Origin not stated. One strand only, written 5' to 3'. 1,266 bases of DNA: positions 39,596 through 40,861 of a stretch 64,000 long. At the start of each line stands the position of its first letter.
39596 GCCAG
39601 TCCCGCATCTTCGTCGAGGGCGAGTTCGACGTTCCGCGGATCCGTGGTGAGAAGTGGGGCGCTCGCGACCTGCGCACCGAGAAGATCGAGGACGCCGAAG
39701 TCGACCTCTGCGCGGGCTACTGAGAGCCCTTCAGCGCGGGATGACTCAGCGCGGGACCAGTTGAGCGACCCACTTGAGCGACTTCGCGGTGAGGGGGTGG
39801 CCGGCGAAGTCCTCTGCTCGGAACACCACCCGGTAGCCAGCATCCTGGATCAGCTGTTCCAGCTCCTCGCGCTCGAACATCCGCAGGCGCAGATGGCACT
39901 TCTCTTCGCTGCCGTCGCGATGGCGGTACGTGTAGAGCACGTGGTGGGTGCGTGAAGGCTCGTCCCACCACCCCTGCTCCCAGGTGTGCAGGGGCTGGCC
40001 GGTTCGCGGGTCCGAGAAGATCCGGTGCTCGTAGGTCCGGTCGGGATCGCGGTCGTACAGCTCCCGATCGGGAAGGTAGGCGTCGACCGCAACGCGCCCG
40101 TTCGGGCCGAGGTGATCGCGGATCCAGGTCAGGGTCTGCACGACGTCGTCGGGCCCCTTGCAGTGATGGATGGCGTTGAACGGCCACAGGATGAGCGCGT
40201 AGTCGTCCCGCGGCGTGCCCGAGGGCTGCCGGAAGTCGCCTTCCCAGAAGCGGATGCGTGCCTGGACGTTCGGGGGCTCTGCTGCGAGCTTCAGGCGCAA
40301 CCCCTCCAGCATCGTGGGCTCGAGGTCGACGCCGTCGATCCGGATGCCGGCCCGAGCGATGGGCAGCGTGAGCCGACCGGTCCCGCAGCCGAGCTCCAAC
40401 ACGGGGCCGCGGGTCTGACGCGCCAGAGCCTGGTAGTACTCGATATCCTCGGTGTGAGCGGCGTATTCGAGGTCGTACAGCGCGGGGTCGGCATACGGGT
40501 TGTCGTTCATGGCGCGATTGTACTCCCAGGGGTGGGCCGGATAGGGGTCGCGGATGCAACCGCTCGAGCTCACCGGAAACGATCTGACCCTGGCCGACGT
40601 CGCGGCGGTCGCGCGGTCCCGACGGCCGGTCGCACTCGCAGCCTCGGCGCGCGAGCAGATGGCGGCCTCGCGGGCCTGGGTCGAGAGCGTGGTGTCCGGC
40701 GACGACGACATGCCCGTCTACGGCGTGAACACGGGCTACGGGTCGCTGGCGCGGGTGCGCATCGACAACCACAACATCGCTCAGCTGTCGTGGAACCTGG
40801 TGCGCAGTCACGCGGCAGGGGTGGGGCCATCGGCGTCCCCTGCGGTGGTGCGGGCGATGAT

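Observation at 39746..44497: Translationally coupled ammonia-lyase plus catalytically degenerate HAL-like paralog, divergent from a SAM methyltransferase and followed by a DUF1223 thioredoxin-like protein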

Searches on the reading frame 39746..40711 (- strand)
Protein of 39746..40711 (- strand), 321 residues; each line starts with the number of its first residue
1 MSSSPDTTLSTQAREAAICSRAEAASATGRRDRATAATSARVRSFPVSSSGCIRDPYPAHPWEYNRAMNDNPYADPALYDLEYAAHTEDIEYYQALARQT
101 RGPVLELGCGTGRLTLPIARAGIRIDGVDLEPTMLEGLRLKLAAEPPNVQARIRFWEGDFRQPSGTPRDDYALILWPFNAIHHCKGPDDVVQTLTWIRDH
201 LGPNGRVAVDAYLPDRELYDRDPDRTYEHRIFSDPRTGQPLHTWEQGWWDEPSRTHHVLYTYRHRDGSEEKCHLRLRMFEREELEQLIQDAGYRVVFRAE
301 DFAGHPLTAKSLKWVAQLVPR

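Call 3: search_protein_families(library=pfam, proteins=[window:39746-40711:-], max_evalue=0.01)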
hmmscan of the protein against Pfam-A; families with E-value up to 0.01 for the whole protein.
window:39746-40711:- (321 aa): 6 families
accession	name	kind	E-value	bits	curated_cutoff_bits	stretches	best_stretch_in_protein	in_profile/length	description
PF13649.12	Methyltransf_25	-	1.9e-14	54.5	27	1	104-205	1-97/97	Methyltransferase domain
PF08242.18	Methyltransf_12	-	3.2e-13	50.7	30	1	105-207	1-98/98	Methyltransferase domain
PF13489.12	Methyltransf_23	-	3.3e-11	43.6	27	1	96-296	16-162/164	Methyltransferase domain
PF08241.18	Methyltransf_11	-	1.3e-09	39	21.2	1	105-208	1-94/95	Methyltransferase domain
PF13847.12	Methyltransf_31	-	0.00031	20.9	27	1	103-162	6-65/145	Methyltransferase domain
PF05175.20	MTS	-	0.0091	16.1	23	0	94-180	25-110/170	Methyltransferase small domain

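Call 4: search_protein_families(library=ncbifam, proteins=[window:39746-40711:-], max_evalue=0.01)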
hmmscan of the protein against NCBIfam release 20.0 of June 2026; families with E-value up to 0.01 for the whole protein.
window:39746-40711:- (321 aa): 22 families
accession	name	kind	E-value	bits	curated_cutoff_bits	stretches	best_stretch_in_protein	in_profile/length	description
NF041820.1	daptide_MTase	equivalog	9.4e-27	94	175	1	83-298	19-227/243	daptide-type RiPP biosynthesis methyltransferase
NF043040.1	corrin_prot_MT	hypoth_equivalog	2.5e-11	43.4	180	1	96-174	34-114/216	corrinoid protein-associated methyltransferase CpaM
TIGR02021.1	BchM-ChlM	equivalog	2.1e-06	27.3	158.9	1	104-165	58-117/218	magnesium protoporphyrin IX methyltransferase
TIGR01983.1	UbiG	equivalog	1.1e-05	24.8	102.95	1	102-195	51-140/228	bifunctional 2-polyprenyl-6-hydroxyphenol methylase/3-demethylubiquinol 3-O-methyltransferase UbiG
NF042988.1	Erm46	exception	5.3e-05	22.6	503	1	88-145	20-77/255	23S rRNA (adenine(2058)-N(6))-methyltransferase Erm(46)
NF000337.1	erm_SHROVE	exception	0.00012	21.5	320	1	98-173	26-95/248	ErmE/ErmH/ErmO/ErmR family 23S rRNA (adenine(2058)-N(6))-methyltransferase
NF011529.0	PRK14968.1-3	equivalog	0.00036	20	162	1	94-215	28-141/198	putative methyltransferase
TIGR00755.1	ksgA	equivalog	0.00036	19.9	171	1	95-159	24-83/256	16S rRNA (adenine(1518)-N(6)/adenine(1519)-N(6))-dimethyltransferase RsmA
NF000499.2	Erm23S_rRNA_broad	equivalog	0.00039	19.9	212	1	96-149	19-71/244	23S ribosomal RNA methyltransferase Erm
NF045882.1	PLipidMtase_Leg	equivalog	0.00043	20.1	390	1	101-144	43-85/207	phospholipid N-methyltransferase PmtA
NF008992.0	PRK12335.1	equivalog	0.00048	19.4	303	1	83-147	105-169/289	SAM-dependent methyltransferase TehB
NF000087.1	ErmO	exception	0.00049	19.6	450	1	90-161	25-91/259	23S rRNA (adenine(2058)-N(6))-methyltransferase Erm(O)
NF050150.1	RiPP_MTase_ApyS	equivalog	0.00058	19.2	400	1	103-164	144-205/323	RiPP biosynthesis methyltransferase ApyS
TIGR04345.1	ovoA_Cterm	equivalog_domain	0.0013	18.3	170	0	94-135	36-76/242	putative 4-mercaptohistidine N1-methyltransferase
NF045667.1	MTase_DVU1556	equivalog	0.0014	18.1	155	0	94-139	16-62/213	DVU_1556 family methyltransferase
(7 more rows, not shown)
